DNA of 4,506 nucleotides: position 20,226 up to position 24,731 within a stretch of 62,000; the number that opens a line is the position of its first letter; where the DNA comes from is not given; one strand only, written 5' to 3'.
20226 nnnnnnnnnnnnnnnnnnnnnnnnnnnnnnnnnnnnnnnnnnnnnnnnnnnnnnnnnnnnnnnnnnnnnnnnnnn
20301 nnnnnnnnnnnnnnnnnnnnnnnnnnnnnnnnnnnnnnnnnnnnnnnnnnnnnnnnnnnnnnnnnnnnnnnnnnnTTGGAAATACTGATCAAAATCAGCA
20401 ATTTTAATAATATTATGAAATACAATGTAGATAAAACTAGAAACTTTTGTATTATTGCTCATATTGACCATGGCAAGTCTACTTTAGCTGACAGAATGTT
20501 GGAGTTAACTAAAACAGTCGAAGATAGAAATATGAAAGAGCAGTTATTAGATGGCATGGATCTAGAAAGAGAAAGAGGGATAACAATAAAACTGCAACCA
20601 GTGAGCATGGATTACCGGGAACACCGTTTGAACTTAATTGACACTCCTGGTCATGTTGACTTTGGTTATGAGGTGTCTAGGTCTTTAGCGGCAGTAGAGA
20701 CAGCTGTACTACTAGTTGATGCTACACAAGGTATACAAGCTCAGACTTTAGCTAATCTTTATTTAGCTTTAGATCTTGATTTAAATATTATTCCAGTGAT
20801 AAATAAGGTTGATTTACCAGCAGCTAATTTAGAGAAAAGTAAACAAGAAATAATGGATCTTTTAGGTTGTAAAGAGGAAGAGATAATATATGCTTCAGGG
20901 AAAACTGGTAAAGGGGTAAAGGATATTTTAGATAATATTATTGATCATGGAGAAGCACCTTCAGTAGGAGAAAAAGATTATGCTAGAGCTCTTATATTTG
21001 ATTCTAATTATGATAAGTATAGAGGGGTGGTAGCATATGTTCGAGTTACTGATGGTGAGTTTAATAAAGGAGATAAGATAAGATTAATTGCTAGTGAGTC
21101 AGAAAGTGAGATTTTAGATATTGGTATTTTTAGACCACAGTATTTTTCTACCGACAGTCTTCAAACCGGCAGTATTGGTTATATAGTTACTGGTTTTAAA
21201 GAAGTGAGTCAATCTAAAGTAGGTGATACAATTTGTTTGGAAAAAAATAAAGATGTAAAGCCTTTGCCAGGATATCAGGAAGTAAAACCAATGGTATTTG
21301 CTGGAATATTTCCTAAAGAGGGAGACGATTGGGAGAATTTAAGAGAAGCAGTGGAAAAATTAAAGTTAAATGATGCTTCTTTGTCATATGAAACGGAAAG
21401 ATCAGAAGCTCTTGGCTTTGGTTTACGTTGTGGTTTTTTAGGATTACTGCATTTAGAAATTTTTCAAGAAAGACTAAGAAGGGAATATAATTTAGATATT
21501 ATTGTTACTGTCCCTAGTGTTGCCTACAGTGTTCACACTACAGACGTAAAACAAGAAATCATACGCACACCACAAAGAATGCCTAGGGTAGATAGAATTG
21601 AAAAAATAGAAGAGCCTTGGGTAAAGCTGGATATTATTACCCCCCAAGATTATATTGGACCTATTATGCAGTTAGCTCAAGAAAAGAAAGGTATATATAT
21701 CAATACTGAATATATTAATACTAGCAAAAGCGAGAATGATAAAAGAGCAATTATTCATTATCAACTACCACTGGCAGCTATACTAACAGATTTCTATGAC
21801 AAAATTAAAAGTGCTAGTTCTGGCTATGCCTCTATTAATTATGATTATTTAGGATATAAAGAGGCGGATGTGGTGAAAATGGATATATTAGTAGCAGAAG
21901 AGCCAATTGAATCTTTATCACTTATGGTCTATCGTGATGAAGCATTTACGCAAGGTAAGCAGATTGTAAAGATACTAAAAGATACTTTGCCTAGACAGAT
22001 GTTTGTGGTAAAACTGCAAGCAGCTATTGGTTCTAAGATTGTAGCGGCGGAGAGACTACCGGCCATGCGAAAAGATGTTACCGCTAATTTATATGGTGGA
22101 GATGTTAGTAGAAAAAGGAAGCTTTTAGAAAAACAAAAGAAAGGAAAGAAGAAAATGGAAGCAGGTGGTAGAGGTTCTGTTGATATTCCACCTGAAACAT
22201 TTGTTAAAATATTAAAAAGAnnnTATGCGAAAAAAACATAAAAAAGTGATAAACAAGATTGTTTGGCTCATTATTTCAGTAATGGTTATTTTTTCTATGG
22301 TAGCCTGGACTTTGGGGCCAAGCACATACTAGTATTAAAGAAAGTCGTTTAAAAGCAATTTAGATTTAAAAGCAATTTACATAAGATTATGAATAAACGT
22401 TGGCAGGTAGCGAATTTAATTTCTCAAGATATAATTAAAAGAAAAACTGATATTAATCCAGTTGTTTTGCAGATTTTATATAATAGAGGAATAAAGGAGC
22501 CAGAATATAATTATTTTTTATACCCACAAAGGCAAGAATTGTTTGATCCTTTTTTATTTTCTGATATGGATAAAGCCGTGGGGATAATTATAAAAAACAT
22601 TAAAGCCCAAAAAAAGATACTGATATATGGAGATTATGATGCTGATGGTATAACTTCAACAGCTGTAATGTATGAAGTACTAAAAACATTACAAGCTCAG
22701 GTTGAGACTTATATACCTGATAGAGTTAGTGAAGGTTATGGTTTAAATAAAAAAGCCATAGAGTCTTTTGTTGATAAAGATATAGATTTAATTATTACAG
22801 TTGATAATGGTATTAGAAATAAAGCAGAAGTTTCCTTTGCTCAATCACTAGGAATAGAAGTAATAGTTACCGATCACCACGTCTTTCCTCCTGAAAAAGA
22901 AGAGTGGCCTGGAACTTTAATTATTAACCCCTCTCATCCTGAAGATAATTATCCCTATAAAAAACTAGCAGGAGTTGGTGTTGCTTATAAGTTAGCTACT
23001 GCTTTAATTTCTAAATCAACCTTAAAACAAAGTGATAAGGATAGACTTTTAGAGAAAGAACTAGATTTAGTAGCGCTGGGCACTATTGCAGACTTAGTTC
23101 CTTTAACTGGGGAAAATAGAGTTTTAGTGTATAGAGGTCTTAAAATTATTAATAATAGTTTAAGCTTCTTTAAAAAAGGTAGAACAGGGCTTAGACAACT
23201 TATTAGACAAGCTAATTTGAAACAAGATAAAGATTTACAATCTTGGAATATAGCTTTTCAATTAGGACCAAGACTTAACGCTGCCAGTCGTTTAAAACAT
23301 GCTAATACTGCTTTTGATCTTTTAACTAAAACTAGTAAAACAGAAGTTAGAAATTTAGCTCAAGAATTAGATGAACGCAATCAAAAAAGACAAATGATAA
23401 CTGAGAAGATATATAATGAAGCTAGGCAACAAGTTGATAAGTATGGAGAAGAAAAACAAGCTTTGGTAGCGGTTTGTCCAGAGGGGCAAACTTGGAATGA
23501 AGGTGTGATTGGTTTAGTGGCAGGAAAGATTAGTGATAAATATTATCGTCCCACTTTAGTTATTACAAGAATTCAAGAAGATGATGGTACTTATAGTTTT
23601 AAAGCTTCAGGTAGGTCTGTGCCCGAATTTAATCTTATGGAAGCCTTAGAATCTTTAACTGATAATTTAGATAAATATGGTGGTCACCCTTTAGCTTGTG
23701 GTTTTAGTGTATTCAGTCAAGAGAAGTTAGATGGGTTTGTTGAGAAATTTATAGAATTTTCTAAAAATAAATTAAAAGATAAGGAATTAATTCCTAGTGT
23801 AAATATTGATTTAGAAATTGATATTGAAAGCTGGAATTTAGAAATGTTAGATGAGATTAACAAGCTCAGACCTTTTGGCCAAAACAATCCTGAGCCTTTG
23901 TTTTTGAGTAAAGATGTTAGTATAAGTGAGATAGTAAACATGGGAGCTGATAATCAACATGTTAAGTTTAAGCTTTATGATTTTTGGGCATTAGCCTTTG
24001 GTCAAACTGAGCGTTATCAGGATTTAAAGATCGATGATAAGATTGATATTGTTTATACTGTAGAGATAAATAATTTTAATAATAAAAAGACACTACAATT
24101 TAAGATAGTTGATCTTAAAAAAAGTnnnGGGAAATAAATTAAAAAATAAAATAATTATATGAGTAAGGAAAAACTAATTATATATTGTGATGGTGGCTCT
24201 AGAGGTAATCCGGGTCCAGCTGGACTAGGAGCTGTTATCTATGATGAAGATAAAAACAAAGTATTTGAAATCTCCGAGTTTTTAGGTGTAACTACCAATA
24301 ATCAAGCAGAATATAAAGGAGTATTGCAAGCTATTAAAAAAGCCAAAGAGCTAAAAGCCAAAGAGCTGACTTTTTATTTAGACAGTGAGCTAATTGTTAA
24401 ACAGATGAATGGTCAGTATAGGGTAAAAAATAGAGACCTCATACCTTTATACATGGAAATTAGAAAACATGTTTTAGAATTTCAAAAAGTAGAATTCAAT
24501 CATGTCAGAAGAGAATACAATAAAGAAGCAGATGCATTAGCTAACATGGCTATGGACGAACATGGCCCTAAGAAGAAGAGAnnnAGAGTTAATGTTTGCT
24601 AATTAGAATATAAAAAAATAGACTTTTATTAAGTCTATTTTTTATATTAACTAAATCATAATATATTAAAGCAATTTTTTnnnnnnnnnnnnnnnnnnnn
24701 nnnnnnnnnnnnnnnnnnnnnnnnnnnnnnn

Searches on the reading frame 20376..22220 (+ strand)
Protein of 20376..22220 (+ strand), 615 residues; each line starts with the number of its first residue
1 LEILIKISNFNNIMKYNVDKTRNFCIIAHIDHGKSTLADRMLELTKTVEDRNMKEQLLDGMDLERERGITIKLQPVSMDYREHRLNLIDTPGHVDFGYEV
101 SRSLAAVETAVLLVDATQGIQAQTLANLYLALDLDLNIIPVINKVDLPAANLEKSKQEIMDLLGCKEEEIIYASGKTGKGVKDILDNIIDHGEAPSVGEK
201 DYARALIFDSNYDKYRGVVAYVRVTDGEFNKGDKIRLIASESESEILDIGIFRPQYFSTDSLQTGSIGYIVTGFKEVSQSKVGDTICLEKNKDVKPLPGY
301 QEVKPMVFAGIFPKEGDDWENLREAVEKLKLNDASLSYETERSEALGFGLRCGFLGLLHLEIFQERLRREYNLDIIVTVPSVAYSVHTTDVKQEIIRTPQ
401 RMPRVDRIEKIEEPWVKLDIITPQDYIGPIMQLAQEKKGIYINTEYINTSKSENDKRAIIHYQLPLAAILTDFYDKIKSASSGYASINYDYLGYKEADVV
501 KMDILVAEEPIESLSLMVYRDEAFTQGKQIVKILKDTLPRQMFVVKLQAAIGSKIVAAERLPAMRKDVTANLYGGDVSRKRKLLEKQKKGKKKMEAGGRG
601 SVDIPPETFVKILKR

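Call 8: search_protein_families(library=pfam, proteins=[window:20376-22220:+], max_evalue=0.01)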
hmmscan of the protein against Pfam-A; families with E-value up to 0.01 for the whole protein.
window:20376-22220:+ (615 aa): 9 families
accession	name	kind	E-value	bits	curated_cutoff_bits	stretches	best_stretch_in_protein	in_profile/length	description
PF00009.33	GTP_EFTU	-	1.1e-55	188.6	26.5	1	20-191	2-185/188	Elongation factor Tu GTP binding domain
PF06421.17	LepA_C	-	3.9e-38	130.3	29.7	1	507-614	2-107/107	GTP-binding protein LepA C-terminus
PF00679.30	EFG_C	-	7.2e-18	64.8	27.9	1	411-503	2-87/89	Elongation factor G C-terminus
PF03144.31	GTP_EFTU_D2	-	5.3e-08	33.6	30.3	1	217-287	1-73/73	Elongation factor Tu domain 2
PF22042.2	EF-G_D2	-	3.4e-07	30.7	27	1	203-239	2-38/84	Elongation factor G domain 2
PF14492.12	EFG_III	-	4.6e-07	30.3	27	1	304-377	3-73/75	Elongation Factor G, domain III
PF01926.29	MMR_HSR1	-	6.6e-05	23.4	21.9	1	31-144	9-113/113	50S ribosome-binding GTPase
PF00735.24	Septin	-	0.00049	19.9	26.2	0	27-95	10-74/280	Septin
PF16658.11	RF3_C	-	0.0025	18.1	40.1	1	305-389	9-90/132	Class II release factor RF3, C-terminal domain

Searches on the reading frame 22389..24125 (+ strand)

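Call 8: search_protein_families(library=pfam, proteins=[window:22389-24125:+], max_evalue=0.01)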
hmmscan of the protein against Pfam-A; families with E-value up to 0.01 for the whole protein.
window:22389-24125:+ (579 aa): 3 families
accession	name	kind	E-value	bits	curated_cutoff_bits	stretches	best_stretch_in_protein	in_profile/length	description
PF17768.7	RecJ_OB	-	1.3e-28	99.7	27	1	473-575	1-107/107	RecJ OB domain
PF01368.27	DHH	-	3.6e-28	98.8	28.1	1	76-232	1-125/125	DHH family, N-terminal domain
PF02272.25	DHHA1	-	4.9e-12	46.6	25.9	1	357-458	3-100/102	DHHA1 domain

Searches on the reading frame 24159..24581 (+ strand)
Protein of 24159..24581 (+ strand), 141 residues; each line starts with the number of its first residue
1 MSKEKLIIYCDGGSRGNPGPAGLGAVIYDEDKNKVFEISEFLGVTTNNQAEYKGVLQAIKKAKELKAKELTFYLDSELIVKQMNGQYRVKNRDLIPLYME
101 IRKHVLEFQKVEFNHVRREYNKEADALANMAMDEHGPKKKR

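Call 8: search_protein_families(library=pfam, proteins=[window:24159-24581:+], max_evalue=0.01)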
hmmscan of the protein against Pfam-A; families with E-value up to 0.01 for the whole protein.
window:24159-24581:+ (141 aa): 2 families
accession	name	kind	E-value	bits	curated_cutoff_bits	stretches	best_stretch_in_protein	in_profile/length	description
PF13456.12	RVT_3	-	1.6e-26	93.1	21.6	1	10-131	2-123/123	Reverse transcriptase-like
PF00075.30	RNase_H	-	2.8e-16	60.4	25.8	1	4-131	2-139/141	RNase H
